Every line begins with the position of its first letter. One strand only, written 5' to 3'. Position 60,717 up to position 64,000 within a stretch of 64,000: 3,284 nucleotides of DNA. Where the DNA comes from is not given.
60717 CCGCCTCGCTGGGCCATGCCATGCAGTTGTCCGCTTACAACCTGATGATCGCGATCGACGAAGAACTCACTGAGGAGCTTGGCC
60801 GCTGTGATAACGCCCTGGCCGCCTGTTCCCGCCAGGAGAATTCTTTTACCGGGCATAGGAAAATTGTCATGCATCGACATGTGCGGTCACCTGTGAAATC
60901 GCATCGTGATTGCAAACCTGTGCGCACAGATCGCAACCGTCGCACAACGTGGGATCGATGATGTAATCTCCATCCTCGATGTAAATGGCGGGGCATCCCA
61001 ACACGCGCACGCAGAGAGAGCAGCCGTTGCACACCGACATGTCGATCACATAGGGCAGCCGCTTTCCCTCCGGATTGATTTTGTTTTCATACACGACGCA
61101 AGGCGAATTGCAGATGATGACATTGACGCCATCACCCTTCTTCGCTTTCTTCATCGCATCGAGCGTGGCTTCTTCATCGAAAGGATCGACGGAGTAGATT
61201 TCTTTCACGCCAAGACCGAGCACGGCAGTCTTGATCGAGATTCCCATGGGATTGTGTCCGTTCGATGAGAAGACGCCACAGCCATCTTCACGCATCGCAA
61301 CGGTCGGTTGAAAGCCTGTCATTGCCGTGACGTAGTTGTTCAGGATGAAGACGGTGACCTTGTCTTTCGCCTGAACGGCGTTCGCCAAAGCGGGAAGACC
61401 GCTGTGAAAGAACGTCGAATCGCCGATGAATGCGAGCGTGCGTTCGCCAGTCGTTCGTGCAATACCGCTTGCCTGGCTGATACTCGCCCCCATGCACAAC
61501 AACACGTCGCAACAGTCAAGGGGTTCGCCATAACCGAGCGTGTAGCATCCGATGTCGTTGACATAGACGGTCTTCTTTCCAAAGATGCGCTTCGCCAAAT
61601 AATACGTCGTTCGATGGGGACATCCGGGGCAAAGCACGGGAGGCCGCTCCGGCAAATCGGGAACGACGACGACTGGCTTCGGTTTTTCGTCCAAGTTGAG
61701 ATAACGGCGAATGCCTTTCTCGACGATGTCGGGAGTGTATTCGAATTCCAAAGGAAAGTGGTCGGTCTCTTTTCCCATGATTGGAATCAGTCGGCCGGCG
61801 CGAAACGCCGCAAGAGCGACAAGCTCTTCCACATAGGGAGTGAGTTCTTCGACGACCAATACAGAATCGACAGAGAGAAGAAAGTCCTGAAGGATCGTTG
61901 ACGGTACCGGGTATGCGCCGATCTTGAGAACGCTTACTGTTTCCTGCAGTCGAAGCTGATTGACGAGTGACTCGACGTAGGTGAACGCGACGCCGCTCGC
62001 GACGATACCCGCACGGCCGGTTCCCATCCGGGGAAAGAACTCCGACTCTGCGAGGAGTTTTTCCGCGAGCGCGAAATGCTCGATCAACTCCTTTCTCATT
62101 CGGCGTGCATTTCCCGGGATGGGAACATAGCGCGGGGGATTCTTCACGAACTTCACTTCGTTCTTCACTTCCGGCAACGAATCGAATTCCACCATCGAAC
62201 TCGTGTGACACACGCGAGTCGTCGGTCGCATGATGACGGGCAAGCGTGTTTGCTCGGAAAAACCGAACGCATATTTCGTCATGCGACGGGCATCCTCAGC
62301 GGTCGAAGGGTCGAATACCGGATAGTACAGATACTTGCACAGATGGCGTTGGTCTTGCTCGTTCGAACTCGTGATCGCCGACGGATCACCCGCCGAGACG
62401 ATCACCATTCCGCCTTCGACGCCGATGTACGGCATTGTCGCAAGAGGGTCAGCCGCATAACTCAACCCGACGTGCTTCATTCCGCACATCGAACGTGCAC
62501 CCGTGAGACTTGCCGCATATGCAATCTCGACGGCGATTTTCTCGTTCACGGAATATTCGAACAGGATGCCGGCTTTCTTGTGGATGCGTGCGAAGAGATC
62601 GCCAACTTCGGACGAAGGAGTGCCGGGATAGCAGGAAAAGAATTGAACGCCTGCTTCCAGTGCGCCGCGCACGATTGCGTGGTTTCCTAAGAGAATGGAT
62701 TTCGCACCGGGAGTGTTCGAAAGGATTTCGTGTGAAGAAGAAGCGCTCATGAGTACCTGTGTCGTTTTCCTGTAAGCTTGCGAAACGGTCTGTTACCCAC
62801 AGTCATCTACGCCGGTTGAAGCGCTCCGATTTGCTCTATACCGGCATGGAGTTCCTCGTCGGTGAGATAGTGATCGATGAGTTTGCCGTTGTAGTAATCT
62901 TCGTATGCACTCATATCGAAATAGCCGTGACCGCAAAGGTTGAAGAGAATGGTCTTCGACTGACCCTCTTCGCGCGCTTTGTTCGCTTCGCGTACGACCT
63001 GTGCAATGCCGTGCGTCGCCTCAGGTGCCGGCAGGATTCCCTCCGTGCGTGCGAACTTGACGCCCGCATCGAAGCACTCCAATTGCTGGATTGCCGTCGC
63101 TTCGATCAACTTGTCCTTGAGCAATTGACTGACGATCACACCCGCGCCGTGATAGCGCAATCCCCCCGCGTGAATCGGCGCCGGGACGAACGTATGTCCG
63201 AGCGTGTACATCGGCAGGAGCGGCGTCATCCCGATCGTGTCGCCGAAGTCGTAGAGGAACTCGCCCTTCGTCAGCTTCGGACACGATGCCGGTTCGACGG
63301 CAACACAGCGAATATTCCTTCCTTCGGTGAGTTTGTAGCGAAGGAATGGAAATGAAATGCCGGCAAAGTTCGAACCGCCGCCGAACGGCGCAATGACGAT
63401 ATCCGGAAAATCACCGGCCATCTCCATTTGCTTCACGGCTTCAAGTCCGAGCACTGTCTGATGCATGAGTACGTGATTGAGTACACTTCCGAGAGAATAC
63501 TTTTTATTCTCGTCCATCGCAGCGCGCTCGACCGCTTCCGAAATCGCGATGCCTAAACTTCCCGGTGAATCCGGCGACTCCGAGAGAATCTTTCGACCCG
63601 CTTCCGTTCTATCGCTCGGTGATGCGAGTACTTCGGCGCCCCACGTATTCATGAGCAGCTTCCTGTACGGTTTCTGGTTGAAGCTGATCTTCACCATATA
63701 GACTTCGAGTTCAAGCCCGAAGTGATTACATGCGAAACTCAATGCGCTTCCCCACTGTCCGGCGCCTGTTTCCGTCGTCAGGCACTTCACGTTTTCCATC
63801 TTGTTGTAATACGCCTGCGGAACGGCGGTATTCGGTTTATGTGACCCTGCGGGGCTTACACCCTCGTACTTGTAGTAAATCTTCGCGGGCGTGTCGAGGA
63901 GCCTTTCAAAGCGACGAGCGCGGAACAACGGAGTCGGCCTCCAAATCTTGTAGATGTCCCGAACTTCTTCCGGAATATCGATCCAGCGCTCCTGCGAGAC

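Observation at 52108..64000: Nine-gene tightly coupled operon: TrpB2 - IorA - IorB - hydantoinase A/B - Cys/His protein - ACAD-fold - HMGCS-like::DUF35 - thiolase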

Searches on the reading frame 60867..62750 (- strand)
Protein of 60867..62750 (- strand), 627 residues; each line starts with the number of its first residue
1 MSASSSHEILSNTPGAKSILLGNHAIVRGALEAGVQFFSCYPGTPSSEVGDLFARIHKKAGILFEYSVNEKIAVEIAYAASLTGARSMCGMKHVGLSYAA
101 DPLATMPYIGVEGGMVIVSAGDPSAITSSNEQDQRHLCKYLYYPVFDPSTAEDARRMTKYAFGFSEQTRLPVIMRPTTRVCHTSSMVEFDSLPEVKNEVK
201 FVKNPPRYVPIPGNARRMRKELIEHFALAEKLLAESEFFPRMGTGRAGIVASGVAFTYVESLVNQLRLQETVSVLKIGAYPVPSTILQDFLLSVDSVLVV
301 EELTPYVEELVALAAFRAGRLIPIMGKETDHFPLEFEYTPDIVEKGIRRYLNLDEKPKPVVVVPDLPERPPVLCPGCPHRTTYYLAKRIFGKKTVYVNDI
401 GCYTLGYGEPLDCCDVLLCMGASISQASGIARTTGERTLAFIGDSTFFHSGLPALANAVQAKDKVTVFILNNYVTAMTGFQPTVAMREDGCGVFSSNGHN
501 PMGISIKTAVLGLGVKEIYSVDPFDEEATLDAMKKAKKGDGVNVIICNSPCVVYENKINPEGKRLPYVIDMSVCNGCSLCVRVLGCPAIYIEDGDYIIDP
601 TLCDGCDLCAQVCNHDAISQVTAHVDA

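Call 5: search_protein_families(library=pfam, proteins=[window:60867-62750:-])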
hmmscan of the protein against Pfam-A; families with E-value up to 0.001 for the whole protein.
window:60867-62750:- (627 aa): 4 families
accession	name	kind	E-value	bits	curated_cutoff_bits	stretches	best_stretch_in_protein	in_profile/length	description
PF02775.26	TPP_enzyme_C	-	4.9e-19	69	21.9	1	399-546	1-150/151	Thiamine pyrophosphate enzyme, C-terminal TPP binding domain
PF01855.24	POR_N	-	1.7e-11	44.7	27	1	29-193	2-171/231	Pyruvate flavodoxin/ferredoxin oxidoreductase, thiamine diP-bdg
PF00037.32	Fer4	-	3.7e-07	30.1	21.1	1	596-619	1-24/24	4Fe-4S binding domain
PF12837.12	Fer4_6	-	0.00097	19.4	25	0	598-618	4-24/24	4Fe-4S binding domain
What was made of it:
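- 60867..62750 (-): IorA, indolepyruvate:ferredoxin oxidoreductase alpha subunit (TPP-binding, with two 4Fe-4S motifs). Pfam finds POR_N, TPP_enzyme_C and Fer4 (call 5).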

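Call 6: search_protein_families(library=ncbifam, proteins=[window:60867-62750:-])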
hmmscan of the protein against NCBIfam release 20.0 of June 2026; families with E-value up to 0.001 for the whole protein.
window:60867-62750:- (627 aa): 18 families
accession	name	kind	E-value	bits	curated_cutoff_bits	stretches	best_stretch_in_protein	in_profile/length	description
TIGR03336.1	IOR_alpha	equivalog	4.9e-200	665.8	650.9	1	17-618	2-595/595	indolepyruvate ferredoxin oxidoreductase subunit alpha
NF009589.0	PRK13030.1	subfamily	1.6e-31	108.9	816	1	36-484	57-546/1170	indolepyruvate ferredoxin oxidoreductase family protein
NF009588.0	PRK13029.1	subfamily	5.4e-19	67.6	952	2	364-588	447-673/1196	indolepyruvate ferredoxin oxidoreductase family protein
NF006412.0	PRK08659.1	equivalog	5.8e-18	65.2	411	1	18-199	6-193/378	2-oxoacid:acceptor oxidoreductase subunit alpha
TIGR03710.1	OAFO_sf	subfamily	2.2e-16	59.6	482.75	1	11-90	187-266/561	2-oxoacid:acceptor oxidoreductase subunit alpha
NF005507.0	PRK07119.1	subfamily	7.8e-15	54.5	399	1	17-234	4-219/352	3-methyl-2-oxobutanoate dehydrogenase subunit VorB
NF007206.0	PRK09627.1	equivalog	1.4e-10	40.7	579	1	20-200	6-196/375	2-oxoglutarate synthase subunit alpha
TIGR02700.1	flavo_MJ0208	hypoth_equivalog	4.3e-08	32.7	251.35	1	531-620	113-196/234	dihydromethanopterin reductase (acceptor)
NF041891.1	hdrA_Methbact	equivalog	1.4e-06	26.9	1300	1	568-619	568-619/762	ferredoxin:CoB-CoM heterodisulfide reductase subunit HdrA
NF040770.1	hetero_SS_HdrA2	exception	3.3e-06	25.5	1100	1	568-621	573-626/777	CoB-CoM heterodisulfide reductase HdrA2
NF041778.1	hetero_SS_HdrA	equivalog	3.3e-06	25.2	1400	1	568-619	583-634/771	ferredoxin:CoB-CoM heterodisulfide reductase subunit HdrA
NF007202.0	PRK09623.1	equivalog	3.9e-06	27.1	166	1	566-621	45-101/105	3-methyl-2-oxobutanoate dehydrogenase subunit delta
NF045874.1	Vhu_polyferre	exception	2.2e-05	23.4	600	1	572-619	128-175/381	F420-non-reducing hydrogenase associated-polyferredoxin VhuB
TIGR02179.1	PorD_KorD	subfamily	2.5e-05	24.3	60.05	1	568-621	21-75/78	2-oxoacid:acceptor oxidoreductase, delta subunit, pyruvate/2-ketoisovalerate family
NF007203.0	PRK09624.1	equivalog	4e-05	23.8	171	1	571-621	50-101/105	pyuvate ferredoxin oxidoreductase subunit delta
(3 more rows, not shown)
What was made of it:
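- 60867..62750 (-): TIGR03336 IOR_alpha scores 665.8 bits against a cut-off of 650.9 (call 6).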

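Call 7: find_encoding_contigs(protein=window:60867-62750:-, flank=10000, max_places=6)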
Protein window:60867-62750:- (627 aa): no gene with exactly this product is on record in the collection.
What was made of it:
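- Tried and rejected: An exact look-up of IorA found nothing (call 7).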

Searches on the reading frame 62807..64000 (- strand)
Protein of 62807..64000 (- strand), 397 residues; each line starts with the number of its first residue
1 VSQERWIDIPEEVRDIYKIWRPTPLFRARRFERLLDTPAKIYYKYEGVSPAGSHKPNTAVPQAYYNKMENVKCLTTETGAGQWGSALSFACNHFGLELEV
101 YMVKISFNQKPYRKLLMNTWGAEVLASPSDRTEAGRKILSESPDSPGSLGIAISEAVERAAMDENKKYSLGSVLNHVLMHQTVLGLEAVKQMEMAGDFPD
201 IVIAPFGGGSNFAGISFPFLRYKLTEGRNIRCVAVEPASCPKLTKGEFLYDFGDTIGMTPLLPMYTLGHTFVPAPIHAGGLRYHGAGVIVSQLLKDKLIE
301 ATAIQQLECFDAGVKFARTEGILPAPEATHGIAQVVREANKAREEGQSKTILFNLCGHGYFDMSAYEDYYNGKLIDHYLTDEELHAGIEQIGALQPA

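Call 5: search_protein_families(library=pfam, proteins=[window:62807-64000:-])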
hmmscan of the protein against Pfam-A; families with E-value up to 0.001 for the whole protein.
window:62807-64000:- (397 aa): 1 family
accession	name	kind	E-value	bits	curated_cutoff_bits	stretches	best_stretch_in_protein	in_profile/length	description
PF00291.31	PALP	-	2.5e-39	135.8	35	1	20-357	5-295/295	Pyridoxal-phosphate dependent enzyme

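Call 6: search_protein_families(library=ncbifam, proteins=[window:62807-64000:-])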
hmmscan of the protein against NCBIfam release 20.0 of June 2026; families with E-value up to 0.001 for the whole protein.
window:62807-64000:- (397 aa): 20 families
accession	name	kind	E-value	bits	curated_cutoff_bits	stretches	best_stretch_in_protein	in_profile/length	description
NF009057.0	PRK12391.1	equivalog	9.8e-197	653.8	366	1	1-384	58-440/441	TrpB-like pyridoxal phosphate-dependent enzyme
TIGR01415.1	trpB_rel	hypoth_equivalog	3e-175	583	518.85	1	1-372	46-418/419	TrpB-like pyridoxal phosphate-dependent enzyme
NF010376.0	PRK13803.1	equivalog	2.8e-39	135.4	819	1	21-371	259-596/600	bifunctional phosphoribosylanthranilate isomerase/tryptophan synthase subunit beta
TIGR00263.1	trpB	equivalog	9.3e-36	123.7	392.45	1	21-365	49-380/385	tryptophan synthase subunit beta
NF010375.0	PRK13802.1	equivalog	2e-22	79.1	1386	1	19-385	323-682/695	bifunctional indole-3-glycerol phosphate synthase/tryptophan synthase subunit beta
NF004996.0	PRK06381.1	equivalog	8.5e-12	44.7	266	1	22-222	15-190/319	threonine synthase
NF006050.0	PRK08197.1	equivalog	3.6e-10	39.2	303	1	183-359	217-381/406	threonine synthase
NF006390.0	PRK08639.1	equivalog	1.1e-09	37.8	421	1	8-112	11-113/418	threonine ammonia-lyase IlvA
TIGR01139.1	cysK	equivalog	1.3e-09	37.7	350.95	1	23-357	8-287/298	cysteine synthase A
TIGR02079.1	THD1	equivalog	1.7e-09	37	440.55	0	173-245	146-212/410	threonine ammonia-lyase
TIGR01136.1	cysKM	subfamily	8.3e-09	35.2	344.15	1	23-344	8-277/299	cysteine synthase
NF006094.0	PRK08246.1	subfamily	4.6e-08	32.8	331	1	11-245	12-208/310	serine/threonine dehydratase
TIGR03945.1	PLP_SbnA_fam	equivalog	1.5e-06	27.5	349.95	1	32-124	14-107/304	2,3-diaminopropionate biosynthesis protein SbnA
NF008735.0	PRK11761.1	equivalog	5.4e-06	25.9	413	1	19-131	9-119/296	cysteine synthase CysM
NF045641.2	BHydaspDhtseBhcB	equivalog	1.3e-05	24.5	550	1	21-218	19-188/312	beta-hydroxyaspartate dehydratase BhcB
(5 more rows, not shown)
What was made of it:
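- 62807..64000 (-): TrpB2 (TrpB-like PLP enzyme), the first gene of the operon. The window end cuts off its 5' end; the full length is 455 aa in near-identical contigs. It passes NF009057 at 653.8 bits against a cut-off of 366, and TIGR01415 at 583 against 519 (call 6).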
